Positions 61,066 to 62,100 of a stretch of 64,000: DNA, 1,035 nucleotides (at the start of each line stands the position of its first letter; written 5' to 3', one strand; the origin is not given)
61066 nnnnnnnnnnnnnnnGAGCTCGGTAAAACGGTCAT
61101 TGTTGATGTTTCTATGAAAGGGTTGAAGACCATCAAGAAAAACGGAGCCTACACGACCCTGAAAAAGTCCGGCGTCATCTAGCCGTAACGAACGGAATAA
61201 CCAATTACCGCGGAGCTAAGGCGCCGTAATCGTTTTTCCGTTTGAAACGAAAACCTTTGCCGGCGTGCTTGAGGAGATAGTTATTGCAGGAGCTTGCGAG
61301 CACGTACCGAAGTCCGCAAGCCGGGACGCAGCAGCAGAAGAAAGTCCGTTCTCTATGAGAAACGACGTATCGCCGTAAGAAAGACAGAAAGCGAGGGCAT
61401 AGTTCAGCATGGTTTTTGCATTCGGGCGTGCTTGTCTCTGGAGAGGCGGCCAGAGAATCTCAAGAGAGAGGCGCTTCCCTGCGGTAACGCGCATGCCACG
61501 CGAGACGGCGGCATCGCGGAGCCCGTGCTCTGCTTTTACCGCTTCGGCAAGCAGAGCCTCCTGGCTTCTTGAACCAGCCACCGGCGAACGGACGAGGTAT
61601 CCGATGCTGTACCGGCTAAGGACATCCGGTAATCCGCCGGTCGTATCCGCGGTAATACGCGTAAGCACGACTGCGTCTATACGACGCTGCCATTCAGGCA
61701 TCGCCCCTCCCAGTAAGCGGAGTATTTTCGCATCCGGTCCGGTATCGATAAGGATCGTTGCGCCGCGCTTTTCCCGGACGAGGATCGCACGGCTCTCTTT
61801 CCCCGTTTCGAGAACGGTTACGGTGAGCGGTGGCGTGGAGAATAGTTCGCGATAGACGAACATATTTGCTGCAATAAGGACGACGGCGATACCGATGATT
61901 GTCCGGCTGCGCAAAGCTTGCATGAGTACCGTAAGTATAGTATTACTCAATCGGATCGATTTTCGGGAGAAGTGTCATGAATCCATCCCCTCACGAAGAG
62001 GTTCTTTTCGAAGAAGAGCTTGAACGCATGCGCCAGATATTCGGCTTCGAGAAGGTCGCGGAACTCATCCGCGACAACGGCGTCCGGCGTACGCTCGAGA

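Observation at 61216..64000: ComEC broken into a competence domain and a catalytically dead MBL domain, with SOD and two small genes inserted between them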

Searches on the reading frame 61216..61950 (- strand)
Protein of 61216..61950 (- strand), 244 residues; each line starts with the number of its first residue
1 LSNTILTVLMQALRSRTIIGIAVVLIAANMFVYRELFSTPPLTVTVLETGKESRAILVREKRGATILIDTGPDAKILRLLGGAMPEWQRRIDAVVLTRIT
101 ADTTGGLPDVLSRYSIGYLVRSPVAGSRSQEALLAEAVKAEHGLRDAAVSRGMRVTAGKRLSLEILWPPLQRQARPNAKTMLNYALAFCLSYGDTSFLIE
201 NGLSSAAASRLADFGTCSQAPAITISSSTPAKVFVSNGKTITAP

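Call 4: search_protein_families(library=pfam, proteins=[window:61216-61950:-], max_evalue=1)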
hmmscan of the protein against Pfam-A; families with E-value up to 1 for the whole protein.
window:61216-61950:- (244 aa): 3 families
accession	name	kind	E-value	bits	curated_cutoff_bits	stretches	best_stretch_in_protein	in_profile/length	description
PF12706.13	Lactamase_B_2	-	0.00031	20.9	27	1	65-133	2-75/200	Beta-lactamase superfamily domain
PF00753.33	Lactamase_B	-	0.0055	17.1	22.7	1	54-126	7-79/196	Metallo-beta-lactamase superfamily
PF25281.1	MBL_MAP1B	-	0.039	13.4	37.6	1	63-141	40-113/279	MAP1B MBL-like domain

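Call 6: search_protein_families(library=ncbifam, proteins=[window:61216-61950:-], max_evalue=1)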
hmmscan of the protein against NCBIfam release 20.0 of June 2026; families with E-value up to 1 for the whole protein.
window:61216-61950:- (244 aa): 10 families
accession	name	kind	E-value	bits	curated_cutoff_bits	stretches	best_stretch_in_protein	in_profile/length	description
TIGR00361.1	ComEC_Rec2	equivalog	0.0027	15.9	190.05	1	5-179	404-565/663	DNA internalization-related competence protein ComEC/Rec2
NF047964.1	blaMYX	exception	0.0031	16.9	520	1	44-112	69-138/261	MYX family subclass B1 metallo-beta-lactamase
NF049846.1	blaAHM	exception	0.0035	16.3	590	1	43-125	64-144/304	AHM family subclass B3-like metallo-beta-lactamase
NF038231.1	MBL_Geo_Pelo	equivalog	0.0036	16.9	360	1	51-111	31-86/250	GPMC system MBL fold metallohydrolase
NF047975.1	blaPYX_B1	exception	0.013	14.8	473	1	57-113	66-123/245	PYX family subclass B1 metallo-beta-lactamase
NF002553.0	PRK02113.1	equivalog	0.019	14.4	386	1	54-110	35-86/252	MBL fold metallo-hydrolase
NF047974.1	blaCOR_B1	exception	0.063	12.5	450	1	56-110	64-119/245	COR family subclass B1 metallo-beta-lactamase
NF033088.2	bla_subclass_B1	equivalog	0.064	12.9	200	1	52-109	29-87/217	subclass B1 metallo-beta-lactamase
NF012229.1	bla_class_B_core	domain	0.073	13.3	100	1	54-132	16-92/139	metallo-beta-lactamase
TIGR02149.1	glgA_Coryne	subfamily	0.17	11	302.4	1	97-167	308-376/391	glycogen synthase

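Call 7: find_homologous_proteins(query=window:61216-61950:-, max_evalue=0.001)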
Query window:61216-61950:- (244 aa): 24 proteins with E <= 0.001 among 2232 candidates.
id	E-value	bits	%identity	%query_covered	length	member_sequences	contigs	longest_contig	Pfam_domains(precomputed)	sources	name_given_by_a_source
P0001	3.0e-144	496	100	96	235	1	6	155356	-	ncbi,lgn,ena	-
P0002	1.2e-49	187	48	90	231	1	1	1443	-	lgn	-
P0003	6.9e-42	162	41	93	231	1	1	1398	-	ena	-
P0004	2.4e-36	143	40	97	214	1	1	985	-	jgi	jgi:beta-lactamase superfamily II metal-dependent hydrolase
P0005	9.1e-34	135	44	82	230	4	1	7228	-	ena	-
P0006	1.1e-33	135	40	89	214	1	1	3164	-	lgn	-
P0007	3.7e-32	130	43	73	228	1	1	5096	-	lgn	-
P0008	7.3e-30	122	35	93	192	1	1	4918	-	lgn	-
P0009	4.3e-26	110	51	47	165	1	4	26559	-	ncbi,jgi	ncbi:MAG: hypothetical protein RLZZ26_603 [Candidatus Parcubacteria bacterium]|jgi:beta-lactamase su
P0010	1.1e-25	109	35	91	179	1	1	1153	-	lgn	-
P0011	1.1e-25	109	35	93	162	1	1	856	-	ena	-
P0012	1.1e-24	105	36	91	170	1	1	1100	-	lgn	-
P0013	3.6e-24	104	54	39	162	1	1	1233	-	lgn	-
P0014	5.9e-23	100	36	94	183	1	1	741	-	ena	-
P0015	7.0e-23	99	44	52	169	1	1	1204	-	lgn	-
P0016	1.3e-22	99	55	40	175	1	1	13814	-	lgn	-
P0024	4.9e-4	38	26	72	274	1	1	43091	PF12706.14,PF00753.34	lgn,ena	-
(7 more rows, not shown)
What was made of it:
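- Its nearest relative is 48% identical (call 7).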

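Call 10: find_encoding_contigs(protein=P0009, flank=6000, max_places=3)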
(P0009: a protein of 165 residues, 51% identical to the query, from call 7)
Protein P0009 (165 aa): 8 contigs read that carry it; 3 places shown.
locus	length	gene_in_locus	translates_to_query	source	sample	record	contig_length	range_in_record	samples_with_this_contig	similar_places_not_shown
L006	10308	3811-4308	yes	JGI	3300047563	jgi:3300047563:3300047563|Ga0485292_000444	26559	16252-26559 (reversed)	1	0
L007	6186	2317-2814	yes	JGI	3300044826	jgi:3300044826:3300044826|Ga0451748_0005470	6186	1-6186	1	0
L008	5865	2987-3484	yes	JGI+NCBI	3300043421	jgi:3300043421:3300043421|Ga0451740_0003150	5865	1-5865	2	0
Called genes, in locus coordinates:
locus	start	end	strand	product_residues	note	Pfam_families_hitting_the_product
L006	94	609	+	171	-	PF17768:RecJ_OB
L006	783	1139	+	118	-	PF13456:RVT_3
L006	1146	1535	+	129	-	-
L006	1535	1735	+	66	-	-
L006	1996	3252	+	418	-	PF13567:DUF4131, PF03772:Competence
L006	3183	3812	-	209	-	PF02777:Sod_Fe_C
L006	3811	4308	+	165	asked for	-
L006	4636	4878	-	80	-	PF00830:Ribosomal_L28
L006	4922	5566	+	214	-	PF02163:Peptidase_M50 (weak)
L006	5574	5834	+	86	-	PF11950:DUF3467 (weak)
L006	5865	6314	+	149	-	PF12666:PrgI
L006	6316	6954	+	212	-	PF26593:TraC-like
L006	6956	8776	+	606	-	PF19044:P-loop_TraG, PF01935:DUF87 (weak), PF12846:AAA_10 (faint)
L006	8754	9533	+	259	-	-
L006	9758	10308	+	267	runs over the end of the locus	-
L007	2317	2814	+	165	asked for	-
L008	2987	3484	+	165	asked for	-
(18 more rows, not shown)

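Call 11: find_encoding_contigs(protein=P0016, flank=6000, max_places=3)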
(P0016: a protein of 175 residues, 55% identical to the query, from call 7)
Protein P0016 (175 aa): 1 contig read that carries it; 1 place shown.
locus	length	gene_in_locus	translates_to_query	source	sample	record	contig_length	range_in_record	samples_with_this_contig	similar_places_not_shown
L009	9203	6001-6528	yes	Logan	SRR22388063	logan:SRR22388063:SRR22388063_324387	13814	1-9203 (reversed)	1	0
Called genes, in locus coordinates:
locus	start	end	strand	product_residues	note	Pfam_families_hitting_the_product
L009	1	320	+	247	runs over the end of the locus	PF00121:TIM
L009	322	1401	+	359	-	PF00162:PGK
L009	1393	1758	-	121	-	PF11969:DcpS_C, PF01230:HIT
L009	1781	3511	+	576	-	PF01368:DHH, PF02272:DHHA1 (weak), PF17768:RecJ_OB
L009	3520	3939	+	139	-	PF00075:RNase_H, PF13456:RVT_3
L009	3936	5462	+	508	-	PF13567:DUF4131, PF03772:Competence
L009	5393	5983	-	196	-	PF02777:Sod_Fe_C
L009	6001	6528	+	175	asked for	-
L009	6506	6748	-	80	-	PF00830:Ribosomal_L28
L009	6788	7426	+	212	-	PF02163:Peptidase_M50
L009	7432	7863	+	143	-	PF12666:PrgI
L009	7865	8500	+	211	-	PF26593:TraC-like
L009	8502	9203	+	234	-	?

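Call 12: find_encoding_contigs(protein=P0024, flank=6000, max_places=3)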
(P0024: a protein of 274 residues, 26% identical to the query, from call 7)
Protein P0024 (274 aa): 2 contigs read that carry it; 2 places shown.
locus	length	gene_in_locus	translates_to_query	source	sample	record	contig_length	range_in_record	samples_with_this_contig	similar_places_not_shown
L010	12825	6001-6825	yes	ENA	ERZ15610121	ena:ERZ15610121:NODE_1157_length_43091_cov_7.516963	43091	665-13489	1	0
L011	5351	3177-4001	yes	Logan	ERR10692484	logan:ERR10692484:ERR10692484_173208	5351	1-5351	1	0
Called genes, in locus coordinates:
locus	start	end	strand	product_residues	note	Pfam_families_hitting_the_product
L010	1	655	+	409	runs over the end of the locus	PF00512:HisKA, PF02518:HATPase_c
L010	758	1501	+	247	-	PF09359:VTC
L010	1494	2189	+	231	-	PF16316:DUF4956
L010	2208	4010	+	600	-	-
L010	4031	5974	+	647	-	PF14262:Cthe_2159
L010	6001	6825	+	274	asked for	PF00753:Lactamase_B, PF12706:Lactamase_B_2 (weak)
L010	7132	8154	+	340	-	PF01145:Band_7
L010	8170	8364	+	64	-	PF07878:RHH_5 (weak)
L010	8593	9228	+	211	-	PF07155:ECF-ribofla_trS, PF12822:ECF_trnsprt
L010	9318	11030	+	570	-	PF01293:PEPCK_ATP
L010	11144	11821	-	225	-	PF00543:P-II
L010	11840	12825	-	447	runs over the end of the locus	PF07556:DUF1538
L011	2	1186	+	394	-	?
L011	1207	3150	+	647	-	PF14262:Cthe_2159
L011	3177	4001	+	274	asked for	PF00753:Lactamase_B, PF12706:Lactamase_B_2 (weak)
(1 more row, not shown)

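Call 13: find_encoding_contigs(protein=P0005, flank=6000, max_places=2)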
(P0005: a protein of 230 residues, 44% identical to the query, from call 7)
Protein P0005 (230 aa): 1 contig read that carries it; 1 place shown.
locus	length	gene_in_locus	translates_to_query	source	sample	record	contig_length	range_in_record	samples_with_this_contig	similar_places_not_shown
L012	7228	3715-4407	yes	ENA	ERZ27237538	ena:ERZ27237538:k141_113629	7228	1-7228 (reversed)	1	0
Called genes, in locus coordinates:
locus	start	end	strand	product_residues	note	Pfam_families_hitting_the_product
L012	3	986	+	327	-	?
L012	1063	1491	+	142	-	PF00075:RNase_H, PF13456:RVT_3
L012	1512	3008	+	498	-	PF13567:DUF4131, PF03772:Competence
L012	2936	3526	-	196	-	PF02777:Sod_Fe_C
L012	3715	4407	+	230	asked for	-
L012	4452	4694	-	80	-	PF00830:Ribosomal_L28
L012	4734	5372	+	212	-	PF02163:Peptidase_M50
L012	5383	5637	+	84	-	PF11950:DUF3467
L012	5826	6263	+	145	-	PF12666:PrgI, PF12648:TcpE (faint)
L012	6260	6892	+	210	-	PF26593:TraC-like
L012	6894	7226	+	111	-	?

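Call 14: find_encoding_contigs(protein=P0008, flank=6000, max_places=2)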
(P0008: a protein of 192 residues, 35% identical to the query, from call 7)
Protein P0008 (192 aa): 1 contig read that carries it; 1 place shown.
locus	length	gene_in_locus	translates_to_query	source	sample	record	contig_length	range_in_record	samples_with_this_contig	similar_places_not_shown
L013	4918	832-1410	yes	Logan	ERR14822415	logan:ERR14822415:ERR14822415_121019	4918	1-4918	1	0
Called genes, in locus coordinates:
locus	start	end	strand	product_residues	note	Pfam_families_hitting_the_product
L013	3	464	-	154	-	?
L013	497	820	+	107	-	-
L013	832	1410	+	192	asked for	-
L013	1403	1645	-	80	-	PF00830:Ribosomal_L28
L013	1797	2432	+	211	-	PF02163:Peptidase_M50 (weak)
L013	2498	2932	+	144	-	PF12666:PrgI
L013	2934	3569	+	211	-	PF26593:TraC-like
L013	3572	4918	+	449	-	?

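Call 23: search_solved_structures(query=A2, max_evalue=10, show_alignments=2)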
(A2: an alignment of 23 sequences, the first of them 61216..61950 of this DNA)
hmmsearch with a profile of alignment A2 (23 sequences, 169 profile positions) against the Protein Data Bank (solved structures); distinct sequences matched with E-value up to 10: 30.
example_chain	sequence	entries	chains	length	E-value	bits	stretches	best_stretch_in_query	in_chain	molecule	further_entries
9ic4_A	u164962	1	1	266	2.1e-08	37.1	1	32-152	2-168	Competence protein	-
30bt_A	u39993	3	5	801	3.6e-08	36.3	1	11-152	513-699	Beta-lactamase-like domain | ComEC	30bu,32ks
4ad9_A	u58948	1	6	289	0.0022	20.7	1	44-110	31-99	BETA-LACTAMASE-LIKE PROTEIN 2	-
2qed_A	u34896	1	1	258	0.11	15.2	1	46-137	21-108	Hydroxyacylglutathione hydrolase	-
4v6m_BB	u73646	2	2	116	0.11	15.1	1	7-57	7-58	Preprotein translocase secE subunit | PROTEIN TRANSLOCASE SUBUNIT SECE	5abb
2nzf_A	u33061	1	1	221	0.12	15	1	48-137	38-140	Beta-lactamase II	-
2nze_A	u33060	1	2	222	0.13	15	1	48-137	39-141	Beta-lactamase II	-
1dxk_A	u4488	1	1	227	0.15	14.7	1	48-137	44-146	CLASS B BETA-LACTAMASE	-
5gae_h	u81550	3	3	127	0.15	14.7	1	7-57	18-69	Protein translocase subunit SecE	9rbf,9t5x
2nxa_A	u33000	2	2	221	0.16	14.7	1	48-134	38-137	Beta-lactamase II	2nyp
2uyx_A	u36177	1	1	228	0.16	14.6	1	48-136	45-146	BETA-LACTAMASE II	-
1bmc_A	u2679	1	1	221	0.17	14.6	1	48-136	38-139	METALLO-BETA-LACTAMASE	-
4nq4_A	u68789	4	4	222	0.17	14.6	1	48-136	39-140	Beta-lactamase 2 | Metallo-beta-lactamase type 2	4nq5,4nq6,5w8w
1bc2_A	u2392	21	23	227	0.18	14.5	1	48-136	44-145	METALLO-BETA-LACTAMASE II | PROTEIN (BETA-LACTAMASE) | Beta-lactamase II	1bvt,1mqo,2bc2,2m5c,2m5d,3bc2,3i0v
6b9v_A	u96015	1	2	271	0.18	14.5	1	47-102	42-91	Beta-lactamase-like protein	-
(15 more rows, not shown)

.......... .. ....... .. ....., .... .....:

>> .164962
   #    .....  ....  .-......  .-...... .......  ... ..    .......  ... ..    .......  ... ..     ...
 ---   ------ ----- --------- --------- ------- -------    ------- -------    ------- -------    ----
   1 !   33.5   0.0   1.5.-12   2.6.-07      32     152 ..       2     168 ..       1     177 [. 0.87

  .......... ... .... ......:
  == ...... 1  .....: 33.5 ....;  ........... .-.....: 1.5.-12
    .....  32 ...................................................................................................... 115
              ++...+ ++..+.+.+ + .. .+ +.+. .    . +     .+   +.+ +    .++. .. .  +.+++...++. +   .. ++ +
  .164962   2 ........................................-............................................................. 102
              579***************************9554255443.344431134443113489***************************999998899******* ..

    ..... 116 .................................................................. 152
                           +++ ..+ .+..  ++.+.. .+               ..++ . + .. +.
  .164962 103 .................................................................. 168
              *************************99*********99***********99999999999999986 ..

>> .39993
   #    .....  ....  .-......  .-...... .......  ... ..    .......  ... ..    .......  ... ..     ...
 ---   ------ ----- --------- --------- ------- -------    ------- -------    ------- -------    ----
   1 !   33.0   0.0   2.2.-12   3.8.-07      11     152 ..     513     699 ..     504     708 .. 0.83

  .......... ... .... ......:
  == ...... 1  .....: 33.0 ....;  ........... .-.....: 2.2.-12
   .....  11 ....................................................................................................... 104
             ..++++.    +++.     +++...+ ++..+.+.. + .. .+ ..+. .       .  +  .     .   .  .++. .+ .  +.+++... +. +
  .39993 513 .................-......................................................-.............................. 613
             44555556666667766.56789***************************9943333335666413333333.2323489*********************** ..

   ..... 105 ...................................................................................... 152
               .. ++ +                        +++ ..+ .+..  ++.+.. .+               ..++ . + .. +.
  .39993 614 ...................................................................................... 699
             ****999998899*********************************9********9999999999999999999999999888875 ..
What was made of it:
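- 61843..61902 (-): N-terminal transmembrane helix of the relic (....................). It aligns with the helix that precedes the CTD in full-length ComEC. The family profile aligns to 30bt 513-699, including this helix (call 23).
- The family profile hits ComEC structures at 2e-8 and 3.6e-8, against 2e-3 for the best other MBL (call 23). The TM helix homologous to the ComEC helix is retained (call 23).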

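Call 29: predict_structure(alignment_id=A2)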
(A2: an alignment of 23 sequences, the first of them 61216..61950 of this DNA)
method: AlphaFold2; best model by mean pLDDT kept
length: 244 residues; sequences in the alignment: 23
mean_pLDDT: 90.2   pTM: 0.84
mean pLDDT of the five models: 90.2, 84.2, 83.3, 81.6, 80.0
residues with pLDDT >= 90: 168; 70-90: 61; 50-70: 14; < 50: 1
segments of 3 or more residues with pLDDT < 50: none
pLDDT, mean of each block of 10 residues (from residue 1): 88 94 97 92 96 94 94 94 91 94 91 95 86 91 92 92 90 62 83 95 89 76 91 96 92
secondary structure, 60 per line:
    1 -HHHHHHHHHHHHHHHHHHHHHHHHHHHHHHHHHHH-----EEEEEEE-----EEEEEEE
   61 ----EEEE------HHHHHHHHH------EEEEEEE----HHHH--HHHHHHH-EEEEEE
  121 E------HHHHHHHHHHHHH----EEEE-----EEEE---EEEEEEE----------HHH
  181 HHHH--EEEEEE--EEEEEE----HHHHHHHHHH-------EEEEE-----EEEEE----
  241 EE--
elements in order: H2-36 E42-48 E54-60 E65-68 H75-83 E90-96 H101-104 H107-113 E115-121 H128-140 E145-148 E154-157 E161-167 H178-184 E187-192 E195-200 H205-214 E222-226 E232-236
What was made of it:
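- AF2 pLDDT 90.2 and pTM 0.84 (call 29). The fold is predicted confidently (call 29).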
